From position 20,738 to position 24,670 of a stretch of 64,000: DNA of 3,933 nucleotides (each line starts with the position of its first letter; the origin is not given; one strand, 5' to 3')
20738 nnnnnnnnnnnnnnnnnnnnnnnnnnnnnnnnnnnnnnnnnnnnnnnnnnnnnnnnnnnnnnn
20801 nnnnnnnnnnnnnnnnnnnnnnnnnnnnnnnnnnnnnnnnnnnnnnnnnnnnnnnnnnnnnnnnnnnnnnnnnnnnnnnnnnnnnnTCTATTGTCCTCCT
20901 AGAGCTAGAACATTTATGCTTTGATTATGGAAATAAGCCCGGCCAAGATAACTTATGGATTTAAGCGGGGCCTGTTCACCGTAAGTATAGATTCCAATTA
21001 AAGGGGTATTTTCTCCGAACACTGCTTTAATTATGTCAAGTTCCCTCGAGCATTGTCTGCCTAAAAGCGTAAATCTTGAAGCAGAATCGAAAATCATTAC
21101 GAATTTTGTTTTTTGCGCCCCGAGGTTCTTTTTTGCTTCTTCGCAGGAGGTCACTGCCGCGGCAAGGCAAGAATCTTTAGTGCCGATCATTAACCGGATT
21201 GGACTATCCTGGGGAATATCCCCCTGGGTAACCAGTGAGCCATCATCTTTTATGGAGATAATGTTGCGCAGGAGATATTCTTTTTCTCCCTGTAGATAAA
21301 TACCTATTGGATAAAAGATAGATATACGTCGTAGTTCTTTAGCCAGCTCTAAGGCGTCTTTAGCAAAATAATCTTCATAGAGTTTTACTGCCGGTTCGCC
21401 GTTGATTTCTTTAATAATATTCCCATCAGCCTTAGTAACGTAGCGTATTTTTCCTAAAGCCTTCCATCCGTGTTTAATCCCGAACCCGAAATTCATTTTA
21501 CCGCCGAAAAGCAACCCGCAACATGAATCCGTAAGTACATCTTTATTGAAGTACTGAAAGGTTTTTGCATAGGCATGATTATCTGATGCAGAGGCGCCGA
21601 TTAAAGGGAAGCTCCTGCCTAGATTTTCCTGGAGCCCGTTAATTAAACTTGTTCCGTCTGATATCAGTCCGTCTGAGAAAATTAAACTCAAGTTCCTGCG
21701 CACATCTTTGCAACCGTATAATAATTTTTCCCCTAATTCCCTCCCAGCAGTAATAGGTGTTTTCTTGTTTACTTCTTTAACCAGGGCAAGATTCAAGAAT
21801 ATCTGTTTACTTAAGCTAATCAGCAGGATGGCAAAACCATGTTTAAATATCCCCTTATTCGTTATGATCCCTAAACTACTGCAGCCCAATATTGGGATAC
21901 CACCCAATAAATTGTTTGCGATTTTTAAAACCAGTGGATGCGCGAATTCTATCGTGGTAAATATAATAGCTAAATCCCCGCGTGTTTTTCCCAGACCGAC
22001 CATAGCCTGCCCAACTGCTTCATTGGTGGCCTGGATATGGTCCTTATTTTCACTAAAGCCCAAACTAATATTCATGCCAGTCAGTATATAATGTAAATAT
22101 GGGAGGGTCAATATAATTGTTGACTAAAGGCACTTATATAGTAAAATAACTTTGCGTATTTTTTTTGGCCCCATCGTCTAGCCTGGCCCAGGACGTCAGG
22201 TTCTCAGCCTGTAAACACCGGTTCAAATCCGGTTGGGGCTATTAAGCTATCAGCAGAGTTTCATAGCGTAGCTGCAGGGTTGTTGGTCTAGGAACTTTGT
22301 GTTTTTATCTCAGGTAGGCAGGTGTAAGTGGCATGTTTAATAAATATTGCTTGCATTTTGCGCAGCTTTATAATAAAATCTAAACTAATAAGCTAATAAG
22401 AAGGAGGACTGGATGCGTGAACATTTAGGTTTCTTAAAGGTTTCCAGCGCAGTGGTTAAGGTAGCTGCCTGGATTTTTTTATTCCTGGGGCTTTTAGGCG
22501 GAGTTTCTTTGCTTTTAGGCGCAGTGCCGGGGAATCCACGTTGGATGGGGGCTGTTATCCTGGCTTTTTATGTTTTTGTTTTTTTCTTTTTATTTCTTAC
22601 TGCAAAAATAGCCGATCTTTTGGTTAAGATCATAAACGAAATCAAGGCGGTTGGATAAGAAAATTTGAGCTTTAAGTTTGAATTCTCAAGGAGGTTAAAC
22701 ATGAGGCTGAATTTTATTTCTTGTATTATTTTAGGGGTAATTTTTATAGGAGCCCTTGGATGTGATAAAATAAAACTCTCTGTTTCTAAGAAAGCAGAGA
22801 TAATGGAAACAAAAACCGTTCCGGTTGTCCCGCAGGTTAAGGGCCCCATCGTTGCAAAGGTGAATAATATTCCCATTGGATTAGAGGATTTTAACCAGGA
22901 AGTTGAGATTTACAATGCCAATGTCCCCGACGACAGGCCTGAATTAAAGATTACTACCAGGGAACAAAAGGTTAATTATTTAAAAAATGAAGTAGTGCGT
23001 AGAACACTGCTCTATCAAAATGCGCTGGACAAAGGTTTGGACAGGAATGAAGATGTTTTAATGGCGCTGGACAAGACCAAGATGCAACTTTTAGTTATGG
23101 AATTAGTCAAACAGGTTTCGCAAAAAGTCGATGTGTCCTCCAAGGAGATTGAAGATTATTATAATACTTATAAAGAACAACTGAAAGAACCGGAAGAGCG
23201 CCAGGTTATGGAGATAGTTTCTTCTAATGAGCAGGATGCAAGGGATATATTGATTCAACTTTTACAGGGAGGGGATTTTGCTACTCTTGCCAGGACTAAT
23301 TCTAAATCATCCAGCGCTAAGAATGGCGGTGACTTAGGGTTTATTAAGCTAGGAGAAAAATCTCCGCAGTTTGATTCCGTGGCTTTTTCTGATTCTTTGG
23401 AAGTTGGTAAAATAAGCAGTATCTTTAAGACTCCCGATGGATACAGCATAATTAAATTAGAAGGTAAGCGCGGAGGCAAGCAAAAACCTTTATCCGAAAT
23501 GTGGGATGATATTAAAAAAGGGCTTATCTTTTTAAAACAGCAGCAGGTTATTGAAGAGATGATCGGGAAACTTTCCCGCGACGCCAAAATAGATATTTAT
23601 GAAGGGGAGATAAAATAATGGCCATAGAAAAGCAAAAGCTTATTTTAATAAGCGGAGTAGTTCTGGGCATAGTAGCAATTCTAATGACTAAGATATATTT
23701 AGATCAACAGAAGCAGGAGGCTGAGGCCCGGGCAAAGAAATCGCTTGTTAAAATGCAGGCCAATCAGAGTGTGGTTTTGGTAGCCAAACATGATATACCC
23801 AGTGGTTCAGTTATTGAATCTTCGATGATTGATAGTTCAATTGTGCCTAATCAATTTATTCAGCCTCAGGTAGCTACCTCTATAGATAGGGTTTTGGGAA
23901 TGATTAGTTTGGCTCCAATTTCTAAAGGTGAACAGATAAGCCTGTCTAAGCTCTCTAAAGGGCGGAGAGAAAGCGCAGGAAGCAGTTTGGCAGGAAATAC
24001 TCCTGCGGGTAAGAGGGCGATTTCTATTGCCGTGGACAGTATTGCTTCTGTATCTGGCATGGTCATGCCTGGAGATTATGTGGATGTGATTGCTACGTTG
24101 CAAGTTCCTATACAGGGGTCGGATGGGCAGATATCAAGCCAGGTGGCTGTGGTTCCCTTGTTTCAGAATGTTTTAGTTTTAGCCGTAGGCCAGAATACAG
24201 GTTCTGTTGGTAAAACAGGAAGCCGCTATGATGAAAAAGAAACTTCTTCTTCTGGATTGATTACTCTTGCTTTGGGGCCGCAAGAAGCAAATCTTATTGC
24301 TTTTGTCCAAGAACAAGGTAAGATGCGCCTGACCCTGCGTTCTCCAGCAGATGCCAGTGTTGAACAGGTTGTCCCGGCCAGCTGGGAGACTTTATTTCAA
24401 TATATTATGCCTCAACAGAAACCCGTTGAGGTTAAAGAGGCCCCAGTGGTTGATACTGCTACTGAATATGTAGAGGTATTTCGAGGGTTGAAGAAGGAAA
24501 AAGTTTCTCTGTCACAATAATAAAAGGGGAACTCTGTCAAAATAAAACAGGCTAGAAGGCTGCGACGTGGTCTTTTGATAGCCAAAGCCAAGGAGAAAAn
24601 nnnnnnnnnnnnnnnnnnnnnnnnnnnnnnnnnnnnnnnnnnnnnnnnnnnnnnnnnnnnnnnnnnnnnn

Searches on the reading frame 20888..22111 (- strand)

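Call 11: search_protein_families(library=pfam, proteins=[window:20888-22111:-], max_evalue=0.001)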
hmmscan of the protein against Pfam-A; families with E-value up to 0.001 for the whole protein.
window:20888-22111:- (407 aa): 2 families
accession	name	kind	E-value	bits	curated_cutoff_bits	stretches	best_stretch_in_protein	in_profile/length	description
PF08495.15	FIST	-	6.4e-39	134.2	23.2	1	46-239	1-189/189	FIST N domain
PF10442.14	FIST_C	-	2.2e-24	86.5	28.5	1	241-382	1-131/131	FIST C domain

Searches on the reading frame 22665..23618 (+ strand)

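Call 7: search_protein_families(library=pfam, proteins=[window:22665-23618:+], max_evalue=0.01)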
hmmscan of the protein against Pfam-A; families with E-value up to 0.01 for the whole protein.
window:22665-23618:+ (317 aa): 4 families
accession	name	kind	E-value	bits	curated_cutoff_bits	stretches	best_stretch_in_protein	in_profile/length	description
PF00639.27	Rotamase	-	1.6e-16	61.5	21.7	1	189-266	19-96/97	PPIC-type PPIASE domain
PF13616.12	Rotamase_3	-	3.3e-16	60.3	22.5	1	187-268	35-115/116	PPIC-type PPIASE domain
PF13145.12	Rotamase_2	-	1.6e-15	58.4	27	1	157-279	1-119/121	PPIC-type PPIASE domain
PF13623.11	SurA_N_2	-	0.00067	20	28.5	1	59-134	39-117/145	SurA-like N-terminal domain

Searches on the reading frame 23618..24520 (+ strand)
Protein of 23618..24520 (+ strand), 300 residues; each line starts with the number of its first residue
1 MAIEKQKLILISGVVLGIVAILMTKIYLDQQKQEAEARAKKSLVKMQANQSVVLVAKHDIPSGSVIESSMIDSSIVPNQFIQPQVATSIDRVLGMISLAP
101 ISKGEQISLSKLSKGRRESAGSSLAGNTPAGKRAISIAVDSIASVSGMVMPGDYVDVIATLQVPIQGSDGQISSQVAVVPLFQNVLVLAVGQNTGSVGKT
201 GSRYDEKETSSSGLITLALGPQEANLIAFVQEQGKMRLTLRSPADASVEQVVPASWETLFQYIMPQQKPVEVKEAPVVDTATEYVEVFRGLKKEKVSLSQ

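Call 7: search_protein_families(library=pfam, proteins=[window:23618-24520:+], max_evalue=0.01)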
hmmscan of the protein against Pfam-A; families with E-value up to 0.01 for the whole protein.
window:23618-24520:+ (300 aa): 2 families
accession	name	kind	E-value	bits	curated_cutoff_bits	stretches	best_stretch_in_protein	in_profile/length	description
PF16976.10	RcpC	-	1.2e-24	86.8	28.8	1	123-241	2-114/114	Flp pilus assembly protein RcpC/CpaB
PF08666.17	SAF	-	1.3e-07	32.5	21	1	53-112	3-62/63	SAF domain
